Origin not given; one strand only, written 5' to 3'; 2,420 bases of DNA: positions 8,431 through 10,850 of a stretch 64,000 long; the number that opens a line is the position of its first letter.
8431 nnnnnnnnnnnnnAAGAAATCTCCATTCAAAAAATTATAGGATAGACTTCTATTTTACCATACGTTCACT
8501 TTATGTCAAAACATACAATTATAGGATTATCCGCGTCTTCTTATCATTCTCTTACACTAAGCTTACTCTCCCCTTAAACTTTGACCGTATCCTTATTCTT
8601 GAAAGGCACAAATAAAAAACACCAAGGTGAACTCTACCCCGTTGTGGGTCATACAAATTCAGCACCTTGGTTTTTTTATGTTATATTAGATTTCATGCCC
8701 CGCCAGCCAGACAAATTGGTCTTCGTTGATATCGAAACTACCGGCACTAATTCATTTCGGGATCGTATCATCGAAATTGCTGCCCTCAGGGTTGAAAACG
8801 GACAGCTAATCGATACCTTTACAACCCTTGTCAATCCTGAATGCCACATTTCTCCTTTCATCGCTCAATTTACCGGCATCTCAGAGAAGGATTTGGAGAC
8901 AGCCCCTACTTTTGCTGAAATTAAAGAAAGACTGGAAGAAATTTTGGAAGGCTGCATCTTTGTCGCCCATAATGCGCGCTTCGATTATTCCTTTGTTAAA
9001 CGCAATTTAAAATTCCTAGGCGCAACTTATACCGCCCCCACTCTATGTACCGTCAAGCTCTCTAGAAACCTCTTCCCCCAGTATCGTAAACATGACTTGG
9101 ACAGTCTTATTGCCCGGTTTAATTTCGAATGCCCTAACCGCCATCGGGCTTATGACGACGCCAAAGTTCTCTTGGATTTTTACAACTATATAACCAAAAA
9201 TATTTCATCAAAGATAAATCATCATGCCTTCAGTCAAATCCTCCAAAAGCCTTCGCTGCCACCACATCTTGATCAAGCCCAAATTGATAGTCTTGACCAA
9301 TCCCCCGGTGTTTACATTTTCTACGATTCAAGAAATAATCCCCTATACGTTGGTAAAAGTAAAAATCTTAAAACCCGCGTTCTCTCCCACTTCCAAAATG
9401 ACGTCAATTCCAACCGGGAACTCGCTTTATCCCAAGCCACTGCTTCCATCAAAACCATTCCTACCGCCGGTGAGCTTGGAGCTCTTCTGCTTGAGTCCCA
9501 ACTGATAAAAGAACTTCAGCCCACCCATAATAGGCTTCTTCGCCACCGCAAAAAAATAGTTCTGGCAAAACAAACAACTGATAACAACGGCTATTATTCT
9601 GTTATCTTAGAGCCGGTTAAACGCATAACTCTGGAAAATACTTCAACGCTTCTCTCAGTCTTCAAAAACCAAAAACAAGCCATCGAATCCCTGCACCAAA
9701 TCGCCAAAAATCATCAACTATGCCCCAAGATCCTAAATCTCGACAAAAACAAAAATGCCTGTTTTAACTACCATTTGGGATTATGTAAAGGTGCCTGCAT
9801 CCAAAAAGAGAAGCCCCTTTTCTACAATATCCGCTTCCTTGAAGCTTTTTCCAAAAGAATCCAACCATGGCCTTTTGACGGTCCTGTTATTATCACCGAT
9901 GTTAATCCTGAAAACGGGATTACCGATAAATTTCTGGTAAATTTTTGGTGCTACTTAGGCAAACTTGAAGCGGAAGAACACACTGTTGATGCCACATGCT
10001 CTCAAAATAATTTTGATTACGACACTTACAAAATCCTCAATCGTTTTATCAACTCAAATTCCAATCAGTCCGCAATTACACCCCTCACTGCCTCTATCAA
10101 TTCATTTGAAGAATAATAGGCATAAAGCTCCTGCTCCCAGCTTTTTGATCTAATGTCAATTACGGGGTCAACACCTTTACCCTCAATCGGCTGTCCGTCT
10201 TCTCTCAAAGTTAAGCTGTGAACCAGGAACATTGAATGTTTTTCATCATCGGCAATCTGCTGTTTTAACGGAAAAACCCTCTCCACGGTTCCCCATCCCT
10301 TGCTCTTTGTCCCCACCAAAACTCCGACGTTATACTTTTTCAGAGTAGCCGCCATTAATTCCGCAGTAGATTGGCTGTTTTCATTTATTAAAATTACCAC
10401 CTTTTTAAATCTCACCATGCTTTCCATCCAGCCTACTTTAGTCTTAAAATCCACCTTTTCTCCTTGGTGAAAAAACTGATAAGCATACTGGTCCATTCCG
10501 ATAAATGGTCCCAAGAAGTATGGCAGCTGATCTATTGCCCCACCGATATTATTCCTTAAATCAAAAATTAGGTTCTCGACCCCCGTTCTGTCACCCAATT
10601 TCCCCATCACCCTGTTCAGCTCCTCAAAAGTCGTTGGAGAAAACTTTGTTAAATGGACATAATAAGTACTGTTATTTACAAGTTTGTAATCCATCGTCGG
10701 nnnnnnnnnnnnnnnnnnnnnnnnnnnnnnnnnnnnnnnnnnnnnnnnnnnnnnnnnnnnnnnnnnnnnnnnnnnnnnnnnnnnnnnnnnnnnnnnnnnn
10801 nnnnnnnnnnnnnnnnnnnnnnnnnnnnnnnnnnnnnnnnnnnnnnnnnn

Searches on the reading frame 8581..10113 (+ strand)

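Call 16: search_protein_families(library=pfam, proteins=[window:8581-10113:+], max_evalue=0.001)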
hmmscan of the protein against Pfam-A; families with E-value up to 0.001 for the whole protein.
window:8581-10113:+ (511 aa): 4 families
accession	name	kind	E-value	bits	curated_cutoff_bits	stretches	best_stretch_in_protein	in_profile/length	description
PF00929.31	RNase_T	-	1.2e-37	130.5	24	1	47-199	1-162/164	Exonuclease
PF01541.30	GIY-YIG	-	3.6e-09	37.2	22.6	1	242-314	2-74/78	GIY-YIG catalytic domain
PF01612.26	DNA_pol_A_exo1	-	7.9e-06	26.2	23.6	1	47-181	23-128/173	3'-5' exonuclease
PF16473.11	Rv2179c-like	-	0.00031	20.9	27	0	47-196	3-168/177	3'-5' exoribonuclease Rv2179c-like domain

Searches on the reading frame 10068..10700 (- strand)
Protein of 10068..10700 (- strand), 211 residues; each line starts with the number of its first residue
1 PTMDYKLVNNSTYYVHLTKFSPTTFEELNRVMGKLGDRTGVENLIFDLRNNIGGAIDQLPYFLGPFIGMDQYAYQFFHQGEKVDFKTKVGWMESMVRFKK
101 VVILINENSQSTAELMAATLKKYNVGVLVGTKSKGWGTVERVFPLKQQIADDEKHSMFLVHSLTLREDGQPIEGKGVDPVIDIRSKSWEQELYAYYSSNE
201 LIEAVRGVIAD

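Call 20: search_solved_structures(query=window:10068-10700:-, max_evalue=0.001, show_alignments=4)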
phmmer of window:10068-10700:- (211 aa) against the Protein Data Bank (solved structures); distinct sequences matched with E-value up to 0.001: 24.
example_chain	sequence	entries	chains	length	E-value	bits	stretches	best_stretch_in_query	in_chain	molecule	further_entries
7rpq_A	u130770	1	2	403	1.6e-11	47.4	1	12-192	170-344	Probable carboxyl-terminal protease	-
7rqh_A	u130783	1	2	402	4.1e-11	46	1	12-192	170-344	Probable carboxyl-terminal protease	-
8sxe_A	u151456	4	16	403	4.2e-11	46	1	12-192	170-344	Probable carboxyl-terminal protease | Carboxyl-terminal protease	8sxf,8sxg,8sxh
4c2h_A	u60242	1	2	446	1.7e-10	44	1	6-186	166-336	CARBOXY-TERMINAL PROCESSING PROTEASE CTPB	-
4c2c_A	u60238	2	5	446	3.1e-10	43.2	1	6-186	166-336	CARBOXY-TERMINAL PROCESSING PROTEASE CTPB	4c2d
4c2f_A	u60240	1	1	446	3.2e-10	43.1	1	6-186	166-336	CARBOXY-TERMINAL PROCESSING PROTEASE CTPB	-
4c2e_A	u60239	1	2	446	4.2e-10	42.7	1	6-186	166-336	CARBOXY-TERMINAL PROCESSING PROTEASE CTPB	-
4c2g_A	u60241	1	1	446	8e-10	41.8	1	6-186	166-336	CARBOXY-TERMINAL PROCESSING PROTEASE CTPB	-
6vbb_A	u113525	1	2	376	2.7e-08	36.9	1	7-179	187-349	Peptidase S41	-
9ku0_A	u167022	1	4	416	4.5e-06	29.6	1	31-182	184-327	Carboxyl-terminal protease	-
9jr1_A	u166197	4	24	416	4.5e-06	29.6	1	31-182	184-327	Carboxyl-terminal protease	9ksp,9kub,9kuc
9ku3_A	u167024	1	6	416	3.1e-05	26.9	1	31-182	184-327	Carboxyl-terminal protease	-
6iqu_B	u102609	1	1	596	5e-05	26.2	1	37-147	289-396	Tail-specific protease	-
5wql_C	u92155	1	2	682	6.4e-05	25.8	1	37-147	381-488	Tail-specific protease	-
6iqs_C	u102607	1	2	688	6.4e-05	25.8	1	37-147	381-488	Tail-specific protease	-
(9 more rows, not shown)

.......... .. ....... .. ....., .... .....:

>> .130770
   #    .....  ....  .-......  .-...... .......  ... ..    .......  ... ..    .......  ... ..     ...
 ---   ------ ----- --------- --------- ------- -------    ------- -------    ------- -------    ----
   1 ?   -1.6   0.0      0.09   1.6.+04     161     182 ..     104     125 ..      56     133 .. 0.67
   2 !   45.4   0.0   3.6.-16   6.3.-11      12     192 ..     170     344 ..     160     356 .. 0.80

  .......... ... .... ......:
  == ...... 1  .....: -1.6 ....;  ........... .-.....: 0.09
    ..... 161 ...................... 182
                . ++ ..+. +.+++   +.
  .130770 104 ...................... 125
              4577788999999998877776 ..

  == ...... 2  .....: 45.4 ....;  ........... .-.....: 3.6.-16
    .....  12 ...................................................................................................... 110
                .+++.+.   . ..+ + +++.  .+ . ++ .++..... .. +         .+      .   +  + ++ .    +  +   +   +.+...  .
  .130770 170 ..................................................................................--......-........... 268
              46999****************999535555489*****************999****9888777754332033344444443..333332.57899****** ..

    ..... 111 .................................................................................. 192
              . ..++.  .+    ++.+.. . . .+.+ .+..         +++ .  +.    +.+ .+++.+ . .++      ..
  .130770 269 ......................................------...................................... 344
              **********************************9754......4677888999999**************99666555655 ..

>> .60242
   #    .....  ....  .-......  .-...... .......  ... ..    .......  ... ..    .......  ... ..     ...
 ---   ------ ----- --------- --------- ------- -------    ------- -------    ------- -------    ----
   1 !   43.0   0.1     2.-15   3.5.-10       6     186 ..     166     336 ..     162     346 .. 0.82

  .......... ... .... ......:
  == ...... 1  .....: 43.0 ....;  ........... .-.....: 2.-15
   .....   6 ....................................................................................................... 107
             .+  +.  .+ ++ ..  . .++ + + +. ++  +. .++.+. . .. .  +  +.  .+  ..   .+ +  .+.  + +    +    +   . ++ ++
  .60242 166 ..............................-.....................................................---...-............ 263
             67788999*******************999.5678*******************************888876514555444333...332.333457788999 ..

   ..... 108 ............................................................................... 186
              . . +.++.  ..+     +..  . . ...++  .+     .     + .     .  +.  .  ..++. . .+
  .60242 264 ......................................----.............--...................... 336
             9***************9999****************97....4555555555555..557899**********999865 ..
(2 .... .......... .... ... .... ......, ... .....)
